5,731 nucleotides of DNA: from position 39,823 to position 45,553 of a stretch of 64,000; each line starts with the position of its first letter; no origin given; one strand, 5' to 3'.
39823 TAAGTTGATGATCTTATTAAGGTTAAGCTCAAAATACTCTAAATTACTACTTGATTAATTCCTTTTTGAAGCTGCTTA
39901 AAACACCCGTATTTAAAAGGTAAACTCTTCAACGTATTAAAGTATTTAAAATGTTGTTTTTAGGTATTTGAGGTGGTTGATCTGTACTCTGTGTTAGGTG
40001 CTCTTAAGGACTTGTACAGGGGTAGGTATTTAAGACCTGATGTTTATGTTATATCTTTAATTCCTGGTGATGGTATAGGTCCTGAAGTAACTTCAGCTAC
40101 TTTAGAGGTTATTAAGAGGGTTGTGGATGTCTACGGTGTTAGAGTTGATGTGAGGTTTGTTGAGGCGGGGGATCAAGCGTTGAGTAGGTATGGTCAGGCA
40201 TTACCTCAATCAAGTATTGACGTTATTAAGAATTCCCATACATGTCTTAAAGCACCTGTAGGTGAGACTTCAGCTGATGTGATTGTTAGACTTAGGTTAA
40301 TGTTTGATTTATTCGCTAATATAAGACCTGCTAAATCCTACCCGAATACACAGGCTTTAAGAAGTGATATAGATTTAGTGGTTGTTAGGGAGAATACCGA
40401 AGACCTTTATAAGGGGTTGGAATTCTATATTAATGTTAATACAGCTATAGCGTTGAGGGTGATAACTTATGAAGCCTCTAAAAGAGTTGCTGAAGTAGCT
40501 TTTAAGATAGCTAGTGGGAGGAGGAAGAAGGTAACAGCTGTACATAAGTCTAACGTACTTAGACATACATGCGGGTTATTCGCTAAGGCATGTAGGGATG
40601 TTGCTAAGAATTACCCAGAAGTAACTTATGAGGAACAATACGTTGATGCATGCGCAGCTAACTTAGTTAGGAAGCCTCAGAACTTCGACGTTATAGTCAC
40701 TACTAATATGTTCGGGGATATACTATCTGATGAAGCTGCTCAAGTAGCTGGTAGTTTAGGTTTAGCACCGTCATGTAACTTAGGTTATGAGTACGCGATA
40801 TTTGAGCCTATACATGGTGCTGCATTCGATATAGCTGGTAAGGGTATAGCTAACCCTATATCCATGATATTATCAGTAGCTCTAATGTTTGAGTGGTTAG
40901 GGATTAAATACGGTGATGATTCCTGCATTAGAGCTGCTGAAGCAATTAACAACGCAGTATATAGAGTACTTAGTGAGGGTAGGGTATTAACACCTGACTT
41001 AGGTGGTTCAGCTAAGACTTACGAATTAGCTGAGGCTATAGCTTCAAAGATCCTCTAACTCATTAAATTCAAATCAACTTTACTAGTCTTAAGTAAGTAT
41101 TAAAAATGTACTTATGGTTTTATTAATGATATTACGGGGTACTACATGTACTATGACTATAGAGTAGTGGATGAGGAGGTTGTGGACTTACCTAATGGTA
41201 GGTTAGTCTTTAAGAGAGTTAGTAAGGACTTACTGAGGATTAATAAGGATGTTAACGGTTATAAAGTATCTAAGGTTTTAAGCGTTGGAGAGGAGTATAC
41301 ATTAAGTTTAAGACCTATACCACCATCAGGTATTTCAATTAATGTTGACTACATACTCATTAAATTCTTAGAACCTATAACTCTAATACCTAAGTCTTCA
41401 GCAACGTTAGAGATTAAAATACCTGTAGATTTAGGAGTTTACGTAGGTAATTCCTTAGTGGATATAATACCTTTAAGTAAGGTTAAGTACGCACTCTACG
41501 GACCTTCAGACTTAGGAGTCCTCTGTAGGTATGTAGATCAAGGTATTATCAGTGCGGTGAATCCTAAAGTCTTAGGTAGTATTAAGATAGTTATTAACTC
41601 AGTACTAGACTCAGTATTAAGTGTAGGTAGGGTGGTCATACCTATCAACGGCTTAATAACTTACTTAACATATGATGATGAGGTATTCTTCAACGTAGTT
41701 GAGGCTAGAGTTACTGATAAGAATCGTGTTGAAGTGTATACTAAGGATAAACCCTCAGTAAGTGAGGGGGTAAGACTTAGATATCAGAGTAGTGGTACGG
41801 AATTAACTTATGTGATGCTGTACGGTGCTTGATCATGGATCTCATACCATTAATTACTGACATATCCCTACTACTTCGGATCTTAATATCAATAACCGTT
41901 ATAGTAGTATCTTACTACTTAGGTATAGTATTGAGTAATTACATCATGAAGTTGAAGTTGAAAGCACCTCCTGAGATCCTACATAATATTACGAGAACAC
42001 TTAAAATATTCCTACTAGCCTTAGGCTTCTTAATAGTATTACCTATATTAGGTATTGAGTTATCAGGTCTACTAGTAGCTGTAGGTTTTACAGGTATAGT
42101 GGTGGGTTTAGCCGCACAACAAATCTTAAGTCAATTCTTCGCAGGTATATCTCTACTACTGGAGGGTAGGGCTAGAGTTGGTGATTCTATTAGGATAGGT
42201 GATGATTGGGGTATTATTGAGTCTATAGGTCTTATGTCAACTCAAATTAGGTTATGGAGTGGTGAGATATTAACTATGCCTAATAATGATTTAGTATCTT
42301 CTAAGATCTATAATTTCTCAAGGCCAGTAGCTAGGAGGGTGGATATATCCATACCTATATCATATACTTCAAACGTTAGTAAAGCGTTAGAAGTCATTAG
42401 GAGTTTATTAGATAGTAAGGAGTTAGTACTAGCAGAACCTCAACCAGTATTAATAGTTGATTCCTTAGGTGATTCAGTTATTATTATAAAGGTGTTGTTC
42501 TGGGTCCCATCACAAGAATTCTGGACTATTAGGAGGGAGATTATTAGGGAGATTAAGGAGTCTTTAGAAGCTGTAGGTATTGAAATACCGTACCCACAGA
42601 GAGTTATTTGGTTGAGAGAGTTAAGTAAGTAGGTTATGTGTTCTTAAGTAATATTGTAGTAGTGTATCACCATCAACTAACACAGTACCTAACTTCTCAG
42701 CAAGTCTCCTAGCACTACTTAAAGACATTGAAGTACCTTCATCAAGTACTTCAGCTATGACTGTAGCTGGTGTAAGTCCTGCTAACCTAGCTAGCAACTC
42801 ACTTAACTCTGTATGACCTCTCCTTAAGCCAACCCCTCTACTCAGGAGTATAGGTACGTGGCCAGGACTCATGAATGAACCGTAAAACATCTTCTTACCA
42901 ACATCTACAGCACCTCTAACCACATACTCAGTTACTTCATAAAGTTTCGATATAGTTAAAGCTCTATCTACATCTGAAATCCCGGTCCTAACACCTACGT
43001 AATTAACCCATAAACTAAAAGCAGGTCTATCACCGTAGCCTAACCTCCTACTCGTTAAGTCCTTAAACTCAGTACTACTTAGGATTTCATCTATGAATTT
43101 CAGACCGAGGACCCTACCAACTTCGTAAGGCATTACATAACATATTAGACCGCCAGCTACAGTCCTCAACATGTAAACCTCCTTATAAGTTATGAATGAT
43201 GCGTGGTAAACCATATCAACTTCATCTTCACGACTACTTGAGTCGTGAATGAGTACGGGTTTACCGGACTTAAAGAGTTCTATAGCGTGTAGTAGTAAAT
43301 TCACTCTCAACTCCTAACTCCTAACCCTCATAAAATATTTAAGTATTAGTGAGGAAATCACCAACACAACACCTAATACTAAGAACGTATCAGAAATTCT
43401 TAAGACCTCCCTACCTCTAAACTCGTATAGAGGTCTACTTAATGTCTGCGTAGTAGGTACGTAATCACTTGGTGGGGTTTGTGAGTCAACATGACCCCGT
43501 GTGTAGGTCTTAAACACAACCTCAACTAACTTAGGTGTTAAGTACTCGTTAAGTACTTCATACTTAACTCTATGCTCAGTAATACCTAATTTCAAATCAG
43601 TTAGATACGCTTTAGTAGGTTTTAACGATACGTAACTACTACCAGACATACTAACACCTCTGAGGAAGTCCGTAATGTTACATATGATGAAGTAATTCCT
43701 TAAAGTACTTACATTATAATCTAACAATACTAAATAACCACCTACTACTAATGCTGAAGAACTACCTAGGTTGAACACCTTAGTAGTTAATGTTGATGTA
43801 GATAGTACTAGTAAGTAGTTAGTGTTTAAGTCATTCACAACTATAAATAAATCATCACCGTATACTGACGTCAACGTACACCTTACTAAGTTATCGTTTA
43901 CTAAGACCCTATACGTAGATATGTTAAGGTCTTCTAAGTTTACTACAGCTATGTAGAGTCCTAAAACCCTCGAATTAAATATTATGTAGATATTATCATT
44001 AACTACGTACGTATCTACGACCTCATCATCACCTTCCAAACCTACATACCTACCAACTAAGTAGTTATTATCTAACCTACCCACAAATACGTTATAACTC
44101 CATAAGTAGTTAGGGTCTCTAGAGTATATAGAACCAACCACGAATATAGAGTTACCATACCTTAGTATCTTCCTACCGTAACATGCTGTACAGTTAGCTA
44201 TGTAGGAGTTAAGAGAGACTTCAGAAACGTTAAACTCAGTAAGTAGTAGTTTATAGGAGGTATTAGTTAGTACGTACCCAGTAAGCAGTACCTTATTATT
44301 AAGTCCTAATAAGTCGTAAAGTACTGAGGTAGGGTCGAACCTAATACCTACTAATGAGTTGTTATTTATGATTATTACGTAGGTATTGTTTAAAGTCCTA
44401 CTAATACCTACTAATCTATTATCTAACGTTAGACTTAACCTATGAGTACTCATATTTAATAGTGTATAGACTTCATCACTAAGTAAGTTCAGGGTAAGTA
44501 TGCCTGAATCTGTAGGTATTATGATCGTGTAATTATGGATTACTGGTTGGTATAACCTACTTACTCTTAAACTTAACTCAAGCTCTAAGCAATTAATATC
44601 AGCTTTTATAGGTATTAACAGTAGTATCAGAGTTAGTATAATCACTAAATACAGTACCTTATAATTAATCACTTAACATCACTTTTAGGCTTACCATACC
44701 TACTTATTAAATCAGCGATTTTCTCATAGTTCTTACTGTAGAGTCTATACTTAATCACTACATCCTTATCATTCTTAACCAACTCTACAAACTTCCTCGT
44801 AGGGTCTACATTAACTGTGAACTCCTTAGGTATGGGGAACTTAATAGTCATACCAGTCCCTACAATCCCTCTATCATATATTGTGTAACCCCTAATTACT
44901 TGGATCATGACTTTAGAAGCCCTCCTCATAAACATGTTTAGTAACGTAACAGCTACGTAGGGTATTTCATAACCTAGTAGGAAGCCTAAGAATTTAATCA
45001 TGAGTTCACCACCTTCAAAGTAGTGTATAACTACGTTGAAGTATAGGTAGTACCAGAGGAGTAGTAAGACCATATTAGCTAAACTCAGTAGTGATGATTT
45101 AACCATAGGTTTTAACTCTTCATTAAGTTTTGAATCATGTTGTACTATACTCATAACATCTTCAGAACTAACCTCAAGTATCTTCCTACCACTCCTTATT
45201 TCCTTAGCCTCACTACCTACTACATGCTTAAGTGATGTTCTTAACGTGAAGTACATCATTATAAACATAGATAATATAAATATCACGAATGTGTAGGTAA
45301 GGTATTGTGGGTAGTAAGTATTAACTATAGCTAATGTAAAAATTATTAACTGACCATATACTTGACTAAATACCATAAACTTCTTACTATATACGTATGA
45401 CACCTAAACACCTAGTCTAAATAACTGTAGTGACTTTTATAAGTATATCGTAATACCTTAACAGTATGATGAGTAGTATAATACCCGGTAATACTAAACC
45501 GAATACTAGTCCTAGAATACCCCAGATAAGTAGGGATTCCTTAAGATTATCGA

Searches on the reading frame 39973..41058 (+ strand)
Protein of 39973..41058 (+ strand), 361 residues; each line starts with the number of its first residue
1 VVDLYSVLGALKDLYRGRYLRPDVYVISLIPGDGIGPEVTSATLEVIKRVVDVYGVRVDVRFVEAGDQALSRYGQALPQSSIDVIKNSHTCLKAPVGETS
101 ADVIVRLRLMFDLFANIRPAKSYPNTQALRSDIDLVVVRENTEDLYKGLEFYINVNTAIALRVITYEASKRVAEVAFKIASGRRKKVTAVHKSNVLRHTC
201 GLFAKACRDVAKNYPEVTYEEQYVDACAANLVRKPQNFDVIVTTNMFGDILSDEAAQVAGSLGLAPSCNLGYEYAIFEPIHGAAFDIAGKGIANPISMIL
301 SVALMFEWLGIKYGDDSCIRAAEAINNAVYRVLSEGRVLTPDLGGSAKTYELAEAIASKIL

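Call 56: search_protein_families(library=pfam, proteins=[window:39973-41058:+], max_evalue=0.00001)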
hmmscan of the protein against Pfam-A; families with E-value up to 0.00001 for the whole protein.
window:39973-41058:+ (361 aa): 1 family
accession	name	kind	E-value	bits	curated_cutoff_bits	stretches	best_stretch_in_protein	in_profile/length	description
PF00180.25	Iso_dh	-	2e-97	327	27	1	27-356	2-348/348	Isocitrate/isopropylmalate dehydrogenase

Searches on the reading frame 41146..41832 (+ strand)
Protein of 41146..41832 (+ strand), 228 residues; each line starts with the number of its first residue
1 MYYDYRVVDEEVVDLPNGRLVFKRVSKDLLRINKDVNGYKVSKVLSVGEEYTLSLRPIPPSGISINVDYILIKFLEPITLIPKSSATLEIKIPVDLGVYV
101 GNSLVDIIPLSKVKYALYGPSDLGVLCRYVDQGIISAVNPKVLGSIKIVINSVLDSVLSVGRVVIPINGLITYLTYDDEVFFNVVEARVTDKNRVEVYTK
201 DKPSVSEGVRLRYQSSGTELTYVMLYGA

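Call 56: search_protein_families(library=pfam, proteins=[window:41146-41832:+], max_evalue=0.00001)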
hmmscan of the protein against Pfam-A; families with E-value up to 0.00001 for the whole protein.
window:41146-41832:+ (228 aa): 1 family
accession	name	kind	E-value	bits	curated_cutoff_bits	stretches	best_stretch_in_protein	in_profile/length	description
PF04254.18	DUF432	-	7.1e-23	81.6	21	1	67-173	9-122/123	Protein of unknown function (DUF432)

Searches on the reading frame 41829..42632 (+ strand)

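Call 56: search_protein_families(library=pfam, proteins=[window:41829-42632:+], max_evalue=0.00001)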
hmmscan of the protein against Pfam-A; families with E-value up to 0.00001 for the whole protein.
window:41829-42632:+ (267 aa): 3 families
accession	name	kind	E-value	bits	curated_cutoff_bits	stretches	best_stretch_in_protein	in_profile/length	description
PF00924.24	MS_channel_2nd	-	1.4e-18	67.2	20.2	1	99-165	2-68/68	Mechanosensitive ion channel, beta-domain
PF21082.3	MS_channel_3rd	-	2.1e-15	57.4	21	1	171-253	1-88/88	Mechanosensitive ion channel MscS, C-terminal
PF21088.3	MS_channel_1st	-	3.8e-08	33.6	23.1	1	58-97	3-42/42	Mechanosensitive ion channel, transmembrane helices 2/3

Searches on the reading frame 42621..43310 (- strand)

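Call 56: search_protein_families(library=pfam, proteins=[window:42621-43310:-], max_evalue=0.00001)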
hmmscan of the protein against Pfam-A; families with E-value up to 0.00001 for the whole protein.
window:42621-43310:- (229 aa): 1 family
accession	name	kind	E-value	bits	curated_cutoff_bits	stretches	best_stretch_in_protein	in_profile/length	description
PF00926.24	DHBP_synthase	-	2.4e-45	154.8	26.4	1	9-220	3-191/191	3,4-dihydroxy-2-butanone 4-phosphate synthase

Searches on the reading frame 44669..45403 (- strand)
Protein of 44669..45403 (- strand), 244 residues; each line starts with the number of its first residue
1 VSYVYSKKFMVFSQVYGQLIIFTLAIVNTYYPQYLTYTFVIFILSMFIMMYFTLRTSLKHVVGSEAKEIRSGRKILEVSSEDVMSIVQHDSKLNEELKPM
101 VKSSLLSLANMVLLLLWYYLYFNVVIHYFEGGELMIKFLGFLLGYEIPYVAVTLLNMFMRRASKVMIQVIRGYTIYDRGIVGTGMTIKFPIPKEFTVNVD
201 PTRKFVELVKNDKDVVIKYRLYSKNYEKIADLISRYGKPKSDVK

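Call 56: search_protein_families(library=pfam, proteins=[window:44669-45403:-], max_evalue=0.00001)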
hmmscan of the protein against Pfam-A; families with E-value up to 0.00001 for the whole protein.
window:44669-45403:- (244 aa): 1 family
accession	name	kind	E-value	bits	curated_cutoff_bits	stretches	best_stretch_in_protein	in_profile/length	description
PF09973.14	DUF2208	-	1e-42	146.9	24.3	1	17-236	6-231/231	Predicted membrane protein (DUF2208)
